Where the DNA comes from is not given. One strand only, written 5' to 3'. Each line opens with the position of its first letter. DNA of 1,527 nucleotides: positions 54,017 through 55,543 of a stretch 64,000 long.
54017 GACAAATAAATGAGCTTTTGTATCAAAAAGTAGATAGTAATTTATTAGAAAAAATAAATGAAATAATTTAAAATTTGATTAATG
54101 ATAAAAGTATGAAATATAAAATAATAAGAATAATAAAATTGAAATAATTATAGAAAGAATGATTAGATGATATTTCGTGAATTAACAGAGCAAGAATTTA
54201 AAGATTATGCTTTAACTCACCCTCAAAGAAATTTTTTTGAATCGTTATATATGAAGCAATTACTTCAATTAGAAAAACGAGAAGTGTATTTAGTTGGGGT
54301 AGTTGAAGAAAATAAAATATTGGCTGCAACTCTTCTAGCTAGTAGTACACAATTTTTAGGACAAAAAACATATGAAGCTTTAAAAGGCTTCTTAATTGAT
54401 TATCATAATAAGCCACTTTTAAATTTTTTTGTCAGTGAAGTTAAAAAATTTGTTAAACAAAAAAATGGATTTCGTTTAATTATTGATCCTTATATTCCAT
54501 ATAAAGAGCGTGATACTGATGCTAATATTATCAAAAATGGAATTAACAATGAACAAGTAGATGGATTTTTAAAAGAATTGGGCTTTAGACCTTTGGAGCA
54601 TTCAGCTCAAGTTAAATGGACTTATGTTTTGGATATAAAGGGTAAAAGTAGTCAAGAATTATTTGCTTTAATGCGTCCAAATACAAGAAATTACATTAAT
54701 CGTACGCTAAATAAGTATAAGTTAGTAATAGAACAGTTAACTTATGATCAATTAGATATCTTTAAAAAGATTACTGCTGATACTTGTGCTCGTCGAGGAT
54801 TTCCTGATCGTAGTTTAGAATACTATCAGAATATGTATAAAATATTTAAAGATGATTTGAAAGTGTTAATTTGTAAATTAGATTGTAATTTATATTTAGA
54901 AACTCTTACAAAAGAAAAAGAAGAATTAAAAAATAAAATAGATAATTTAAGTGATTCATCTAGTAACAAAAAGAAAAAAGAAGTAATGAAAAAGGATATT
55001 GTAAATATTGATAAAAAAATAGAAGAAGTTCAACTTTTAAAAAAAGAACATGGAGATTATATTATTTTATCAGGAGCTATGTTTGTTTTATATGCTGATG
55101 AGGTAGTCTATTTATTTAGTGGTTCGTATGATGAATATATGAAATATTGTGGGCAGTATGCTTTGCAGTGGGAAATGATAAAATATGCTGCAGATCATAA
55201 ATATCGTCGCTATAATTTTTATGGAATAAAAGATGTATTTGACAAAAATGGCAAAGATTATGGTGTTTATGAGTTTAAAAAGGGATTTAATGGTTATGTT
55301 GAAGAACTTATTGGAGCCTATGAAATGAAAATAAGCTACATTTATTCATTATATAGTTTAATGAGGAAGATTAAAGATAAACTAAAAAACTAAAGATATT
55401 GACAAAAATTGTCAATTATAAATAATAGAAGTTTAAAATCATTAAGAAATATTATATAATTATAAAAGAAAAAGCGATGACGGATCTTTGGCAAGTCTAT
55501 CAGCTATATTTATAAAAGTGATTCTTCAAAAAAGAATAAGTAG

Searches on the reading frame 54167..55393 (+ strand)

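Call 46: search_protein_families(library=pfam, proteins=[window:54167-55393:+], max_evalue=0.01)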
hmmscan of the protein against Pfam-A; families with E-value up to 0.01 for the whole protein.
window:54167-55393:+ (408 aa): 2 families
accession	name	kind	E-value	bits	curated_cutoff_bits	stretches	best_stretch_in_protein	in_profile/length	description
PF02388.22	FemAB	-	5.8e-96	322.2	24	1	6-401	1-406/406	FemAB family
PF13480.13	Acetyltransf_6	-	7.6e-05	23.3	22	1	302-360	85-137/143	Acetyltransferase (GNAT) domain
